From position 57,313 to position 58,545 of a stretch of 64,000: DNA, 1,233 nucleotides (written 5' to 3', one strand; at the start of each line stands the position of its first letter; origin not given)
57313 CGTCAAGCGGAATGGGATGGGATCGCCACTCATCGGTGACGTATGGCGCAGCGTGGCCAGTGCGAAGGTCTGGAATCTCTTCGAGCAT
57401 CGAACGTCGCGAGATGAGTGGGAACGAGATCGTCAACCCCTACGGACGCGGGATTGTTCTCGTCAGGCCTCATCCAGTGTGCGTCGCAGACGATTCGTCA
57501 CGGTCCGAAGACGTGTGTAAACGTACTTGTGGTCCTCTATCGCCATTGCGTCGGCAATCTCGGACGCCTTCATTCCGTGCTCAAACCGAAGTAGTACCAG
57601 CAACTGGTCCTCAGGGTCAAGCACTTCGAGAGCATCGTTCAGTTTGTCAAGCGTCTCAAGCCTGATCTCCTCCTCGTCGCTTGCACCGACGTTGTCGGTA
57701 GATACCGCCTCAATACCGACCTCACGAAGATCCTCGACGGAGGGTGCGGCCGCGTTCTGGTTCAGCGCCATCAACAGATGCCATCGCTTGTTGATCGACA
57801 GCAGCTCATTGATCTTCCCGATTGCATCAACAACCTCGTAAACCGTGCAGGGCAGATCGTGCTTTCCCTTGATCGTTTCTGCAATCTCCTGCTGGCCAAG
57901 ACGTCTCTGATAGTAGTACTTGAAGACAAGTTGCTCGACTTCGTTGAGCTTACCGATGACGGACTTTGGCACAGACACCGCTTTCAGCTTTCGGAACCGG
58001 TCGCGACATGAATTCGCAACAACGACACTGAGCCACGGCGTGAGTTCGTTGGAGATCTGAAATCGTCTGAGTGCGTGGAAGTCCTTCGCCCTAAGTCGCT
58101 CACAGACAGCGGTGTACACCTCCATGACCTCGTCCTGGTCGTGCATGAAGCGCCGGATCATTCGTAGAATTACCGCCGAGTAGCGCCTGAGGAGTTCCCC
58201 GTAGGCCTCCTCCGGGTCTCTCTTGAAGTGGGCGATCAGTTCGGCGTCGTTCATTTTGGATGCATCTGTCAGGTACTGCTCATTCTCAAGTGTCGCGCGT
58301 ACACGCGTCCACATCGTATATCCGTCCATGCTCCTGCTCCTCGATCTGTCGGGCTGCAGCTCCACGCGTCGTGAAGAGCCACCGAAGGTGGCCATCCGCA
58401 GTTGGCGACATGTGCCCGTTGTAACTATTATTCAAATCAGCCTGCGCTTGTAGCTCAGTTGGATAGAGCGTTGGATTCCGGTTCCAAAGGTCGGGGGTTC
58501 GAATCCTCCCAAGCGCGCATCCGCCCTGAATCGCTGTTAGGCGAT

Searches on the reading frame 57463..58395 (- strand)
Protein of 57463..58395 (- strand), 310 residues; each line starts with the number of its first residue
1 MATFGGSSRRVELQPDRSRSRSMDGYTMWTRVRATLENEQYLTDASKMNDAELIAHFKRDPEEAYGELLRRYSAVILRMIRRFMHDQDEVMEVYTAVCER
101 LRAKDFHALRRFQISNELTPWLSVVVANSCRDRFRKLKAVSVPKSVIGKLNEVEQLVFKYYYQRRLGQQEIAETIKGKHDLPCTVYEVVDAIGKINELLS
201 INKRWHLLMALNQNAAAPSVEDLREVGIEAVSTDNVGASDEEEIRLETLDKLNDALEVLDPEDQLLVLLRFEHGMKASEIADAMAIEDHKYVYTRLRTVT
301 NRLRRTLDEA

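Call 25: search_protein_families(library=pfam, proteins=[window:57463-58395:-], max_evalue=0.00001)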
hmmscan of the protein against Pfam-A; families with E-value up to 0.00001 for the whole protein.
window:57463-58395:- (310 aa): 2 families
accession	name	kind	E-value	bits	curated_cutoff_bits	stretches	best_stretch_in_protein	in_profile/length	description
PF04545.22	Sigma70_r4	-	9.4e-08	31.9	24.1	0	255-286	1-32/50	Sigma-70, region 4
PF08281.18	Sigma70_r4_2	-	2.5e-06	27.4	25.7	0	250-286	2-38/54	Sigma-70, region 4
